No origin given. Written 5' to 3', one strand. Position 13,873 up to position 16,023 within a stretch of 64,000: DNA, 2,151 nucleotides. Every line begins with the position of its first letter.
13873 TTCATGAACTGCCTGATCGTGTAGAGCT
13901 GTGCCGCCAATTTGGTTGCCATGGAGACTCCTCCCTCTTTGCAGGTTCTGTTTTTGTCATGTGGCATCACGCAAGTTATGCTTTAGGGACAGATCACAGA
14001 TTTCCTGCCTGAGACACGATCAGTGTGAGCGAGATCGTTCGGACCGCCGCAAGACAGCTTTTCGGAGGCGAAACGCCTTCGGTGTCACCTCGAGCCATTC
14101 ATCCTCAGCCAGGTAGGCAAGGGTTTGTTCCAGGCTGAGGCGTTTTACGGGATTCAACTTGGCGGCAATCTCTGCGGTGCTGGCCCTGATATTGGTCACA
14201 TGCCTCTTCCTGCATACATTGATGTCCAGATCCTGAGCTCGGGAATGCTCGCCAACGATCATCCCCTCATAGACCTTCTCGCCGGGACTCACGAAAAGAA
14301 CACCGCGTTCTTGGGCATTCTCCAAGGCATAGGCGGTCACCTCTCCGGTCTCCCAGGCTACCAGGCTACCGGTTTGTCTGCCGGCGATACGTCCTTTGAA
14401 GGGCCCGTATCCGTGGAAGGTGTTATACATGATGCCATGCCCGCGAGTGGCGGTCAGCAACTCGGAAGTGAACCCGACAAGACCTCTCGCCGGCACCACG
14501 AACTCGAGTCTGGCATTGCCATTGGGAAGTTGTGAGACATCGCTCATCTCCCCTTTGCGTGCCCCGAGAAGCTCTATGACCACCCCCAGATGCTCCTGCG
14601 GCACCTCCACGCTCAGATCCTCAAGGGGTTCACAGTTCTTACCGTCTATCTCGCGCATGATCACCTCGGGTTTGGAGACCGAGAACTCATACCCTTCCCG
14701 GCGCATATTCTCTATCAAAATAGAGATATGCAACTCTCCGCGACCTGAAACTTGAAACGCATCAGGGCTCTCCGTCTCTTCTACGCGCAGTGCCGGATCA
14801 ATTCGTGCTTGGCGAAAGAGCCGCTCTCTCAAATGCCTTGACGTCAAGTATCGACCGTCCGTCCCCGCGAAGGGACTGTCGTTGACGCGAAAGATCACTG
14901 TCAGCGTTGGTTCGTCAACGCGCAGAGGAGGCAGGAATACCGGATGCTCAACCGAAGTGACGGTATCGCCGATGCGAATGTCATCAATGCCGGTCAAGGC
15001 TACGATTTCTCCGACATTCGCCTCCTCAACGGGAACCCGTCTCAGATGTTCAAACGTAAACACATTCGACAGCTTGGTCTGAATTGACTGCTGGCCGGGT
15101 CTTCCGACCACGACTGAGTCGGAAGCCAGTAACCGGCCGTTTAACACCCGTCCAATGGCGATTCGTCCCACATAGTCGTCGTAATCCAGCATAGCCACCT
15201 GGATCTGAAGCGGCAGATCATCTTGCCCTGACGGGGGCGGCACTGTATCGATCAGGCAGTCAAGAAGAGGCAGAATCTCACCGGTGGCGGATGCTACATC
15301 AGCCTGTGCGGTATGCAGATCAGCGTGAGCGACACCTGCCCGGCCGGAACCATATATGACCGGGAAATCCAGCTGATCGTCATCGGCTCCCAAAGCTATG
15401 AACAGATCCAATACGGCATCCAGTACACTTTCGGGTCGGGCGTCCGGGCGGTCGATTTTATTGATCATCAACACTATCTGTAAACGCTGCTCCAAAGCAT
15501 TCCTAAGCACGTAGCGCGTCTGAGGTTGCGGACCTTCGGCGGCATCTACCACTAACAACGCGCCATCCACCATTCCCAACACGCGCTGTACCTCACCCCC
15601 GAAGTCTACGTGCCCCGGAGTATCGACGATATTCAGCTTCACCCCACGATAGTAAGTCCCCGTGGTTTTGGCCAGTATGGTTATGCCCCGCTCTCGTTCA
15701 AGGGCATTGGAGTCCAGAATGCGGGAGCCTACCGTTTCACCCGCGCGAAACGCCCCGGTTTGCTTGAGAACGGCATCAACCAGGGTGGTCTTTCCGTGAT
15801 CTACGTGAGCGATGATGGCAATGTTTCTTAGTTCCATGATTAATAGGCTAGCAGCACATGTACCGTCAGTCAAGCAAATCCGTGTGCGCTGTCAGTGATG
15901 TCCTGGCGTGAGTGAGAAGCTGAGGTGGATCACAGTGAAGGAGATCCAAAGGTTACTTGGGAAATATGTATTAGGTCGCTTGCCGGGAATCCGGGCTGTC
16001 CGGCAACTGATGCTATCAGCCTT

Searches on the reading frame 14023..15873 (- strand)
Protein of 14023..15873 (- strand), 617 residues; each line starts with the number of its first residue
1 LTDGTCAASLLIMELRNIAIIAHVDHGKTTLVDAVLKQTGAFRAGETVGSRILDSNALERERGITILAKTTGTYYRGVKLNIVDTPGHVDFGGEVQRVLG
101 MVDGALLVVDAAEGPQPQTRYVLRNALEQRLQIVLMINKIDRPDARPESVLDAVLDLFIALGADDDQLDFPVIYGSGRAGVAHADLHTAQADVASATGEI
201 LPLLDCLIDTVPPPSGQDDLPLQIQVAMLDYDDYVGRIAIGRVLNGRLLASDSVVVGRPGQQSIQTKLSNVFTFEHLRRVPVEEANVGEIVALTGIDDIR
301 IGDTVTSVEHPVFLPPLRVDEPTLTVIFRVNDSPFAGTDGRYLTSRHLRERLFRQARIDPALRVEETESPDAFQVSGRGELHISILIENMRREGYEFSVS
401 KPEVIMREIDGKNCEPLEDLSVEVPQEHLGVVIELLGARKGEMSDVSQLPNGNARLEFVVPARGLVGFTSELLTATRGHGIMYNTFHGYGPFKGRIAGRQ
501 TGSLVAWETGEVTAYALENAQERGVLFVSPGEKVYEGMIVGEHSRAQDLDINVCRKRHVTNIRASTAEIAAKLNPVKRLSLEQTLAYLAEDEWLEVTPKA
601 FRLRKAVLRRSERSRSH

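Call 25: search_protein_families(library=ncbifam, proteins=[window:14023-15873:-], max_evalue=0.00001)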
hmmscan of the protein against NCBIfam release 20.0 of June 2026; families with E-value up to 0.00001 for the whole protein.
window:14023-15873:- (617 aa): 35 families (the best 25 are shown)
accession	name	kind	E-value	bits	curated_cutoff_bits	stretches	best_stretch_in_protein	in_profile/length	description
TIGR01394.1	TypA_BipA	equivalog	2.8e-255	848.2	757.3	1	15-615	1-594/594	translational GTPase TypA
NF007583.0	PRK10218.1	equivalog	3.7e-188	626.4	1260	1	12-616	2-600/607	ribosome-dependent GTPase TypA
TIGR01393.1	lepA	equivalog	2.1e-59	201.5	533.9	1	14-487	2-473/595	translation elongation factor 4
TIGR00490.1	aEF-2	equivalog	2.9e-56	191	738.45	2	15-142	19-150/720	elongation factor EF-2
TIGR00484.1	EF-G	equivalog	5.9e-56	190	659.4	2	12-171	7-165/691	elongation factor G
NF012153.1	tet_protect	equivalog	1.9e-52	178.4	775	2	17-154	2-141/614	tetracycline resistance ribosomal protection protein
NF009381.0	PRK12740.1-5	subfamily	3.8e-52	177.6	583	2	13-158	7-154/692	elongation factor G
NF009891.0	PRK13351.1-1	equivalog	2e-44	152.2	597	2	13-157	7-153/681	elongation factor G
NF009377.1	PRK12740.1-1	equivalog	5.8e-41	140.7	890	3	14-158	12-158/700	elongation factor G-like protein EF-G2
NF000120.3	47473_otr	exception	1.8e-40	139.2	900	1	17-155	4-144/608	tetracycline resistance ribosomal protection protein Otr(A)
NF009379.0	PRK12740.1-3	equivalog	6.1e-37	127.5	513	2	14-154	7-149/674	elongation factor G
NF001964.0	PRK00741.1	equivalog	7.2e-35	120.4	473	1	14-184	11-184/529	peptide chain release factor 3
NF033148.1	tet_protect_M_W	exception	4e-34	117.9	1100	1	13-153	1-143/639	TetM/TetW/TetO/TetS family tetracycline resistance ribosomal protection protein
NF012154.0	tet_protect_Q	exception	8e-33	113.6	1425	1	13-146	1-136/638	tetracycline resistance ribosomal protection protein Tet(Q)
NF009892.0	PRK13351.1-3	equivalog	8e-30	103.8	640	1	13-163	1-155/623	elongation factor G-like protein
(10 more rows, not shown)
